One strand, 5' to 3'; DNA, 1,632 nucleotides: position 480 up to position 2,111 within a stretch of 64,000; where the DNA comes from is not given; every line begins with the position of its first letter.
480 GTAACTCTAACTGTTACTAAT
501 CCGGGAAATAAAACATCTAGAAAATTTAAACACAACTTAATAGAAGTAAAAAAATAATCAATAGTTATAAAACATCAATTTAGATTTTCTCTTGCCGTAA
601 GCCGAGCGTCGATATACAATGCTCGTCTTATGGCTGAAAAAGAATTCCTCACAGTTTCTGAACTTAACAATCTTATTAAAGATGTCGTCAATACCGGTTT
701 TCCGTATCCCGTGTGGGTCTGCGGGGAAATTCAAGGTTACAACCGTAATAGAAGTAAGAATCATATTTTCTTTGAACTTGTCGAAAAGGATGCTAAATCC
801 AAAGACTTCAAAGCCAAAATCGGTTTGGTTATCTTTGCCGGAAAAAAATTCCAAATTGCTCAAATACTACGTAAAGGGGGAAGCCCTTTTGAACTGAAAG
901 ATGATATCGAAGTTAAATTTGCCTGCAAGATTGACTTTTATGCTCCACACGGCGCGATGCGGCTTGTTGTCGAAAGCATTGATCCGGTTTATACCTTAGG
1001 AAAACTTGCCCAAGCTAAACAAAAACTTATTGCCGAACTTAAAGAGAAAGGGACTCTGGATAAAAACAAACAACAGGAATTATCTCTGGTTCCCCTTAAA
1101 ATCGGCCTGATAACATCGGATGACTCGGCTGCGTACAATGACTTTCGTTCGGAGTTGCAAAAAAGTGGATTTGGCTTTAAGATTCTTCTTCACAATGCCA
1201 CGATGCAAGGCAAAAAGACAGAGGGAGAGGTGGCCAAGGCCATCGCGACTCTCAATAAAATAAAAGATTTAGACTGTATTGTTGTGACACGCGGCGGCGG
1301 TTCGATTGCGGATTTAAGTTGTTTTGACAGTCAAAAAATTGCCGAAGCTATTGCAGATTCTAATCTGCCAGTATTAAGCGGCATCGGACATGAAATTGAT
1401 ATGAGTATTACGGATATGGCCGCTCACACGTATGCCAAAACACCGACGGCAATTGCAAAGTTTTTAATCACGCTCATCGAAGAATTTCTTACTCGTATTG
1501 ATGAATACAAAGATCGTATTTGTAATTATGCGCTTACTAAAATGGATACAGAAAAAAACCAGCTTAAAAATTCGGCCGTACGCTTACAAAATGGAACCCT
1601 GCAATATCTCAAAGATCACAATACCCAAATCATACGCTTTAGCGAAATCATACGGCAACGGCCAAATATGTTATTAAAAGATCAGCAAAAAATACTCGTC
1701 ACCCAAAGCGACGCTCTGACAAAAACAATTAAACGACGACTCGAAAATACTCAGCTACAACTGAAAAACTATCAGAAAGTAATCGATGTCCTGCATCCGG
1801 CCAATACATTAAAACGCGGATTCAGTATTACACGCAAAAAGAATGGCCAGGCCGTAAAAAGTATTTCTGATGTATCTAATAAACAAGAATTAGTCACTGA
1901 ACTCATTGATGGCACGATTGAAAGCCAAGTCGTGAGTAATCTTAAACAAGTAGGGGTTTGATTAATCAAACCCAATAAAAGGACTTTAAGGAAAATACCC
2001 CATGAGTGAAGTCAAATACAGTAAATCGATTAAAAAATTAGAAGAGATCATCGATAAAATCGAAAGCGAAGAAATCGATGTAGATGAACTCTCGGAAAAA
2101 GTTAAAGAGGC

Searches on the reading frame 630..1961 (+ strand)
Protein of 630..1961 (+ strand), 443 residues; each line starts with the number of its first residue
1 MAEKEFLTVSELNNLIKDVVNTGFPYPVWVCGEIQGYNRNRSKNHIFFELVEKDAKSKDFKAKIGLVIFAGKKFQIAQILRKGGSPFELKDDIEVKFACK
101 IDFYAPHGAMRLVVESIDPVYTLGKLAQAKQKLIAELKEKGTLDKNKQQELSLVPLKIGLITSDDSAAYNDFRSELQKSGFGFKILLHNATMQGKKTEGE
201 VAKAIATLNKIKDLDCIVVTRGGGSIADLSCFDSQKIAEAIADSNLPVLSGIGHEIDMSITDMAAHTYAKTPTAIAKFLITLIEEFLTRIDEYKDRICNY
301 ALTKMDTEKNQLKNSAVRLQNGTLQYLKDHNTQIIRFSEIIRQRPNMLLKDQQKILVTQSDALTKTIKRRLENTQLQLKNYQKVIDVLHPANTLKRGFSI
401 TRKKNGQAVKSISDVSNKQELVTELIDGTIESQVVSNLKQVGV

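Call 34: search_protein_families(library=pfam, proteins=[window:630-1961:+], max_evalue=0.001)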
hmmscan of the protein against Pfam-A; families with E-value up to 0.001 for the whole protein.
window:630-1961:+ (443 aa): 2 families
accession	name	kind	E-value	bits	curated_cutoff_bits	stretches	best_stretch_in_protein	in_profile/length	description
PF02601.20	Exonuc_VII_L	-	4.3e-73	247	35.9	1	143-432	2-314/315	Exonuclease VII, large subunit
PF13742.12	tRNA_anti_2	-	5.5e-18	65.4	27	1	7-118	1-95/95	OB-fold nucleic acid binding domain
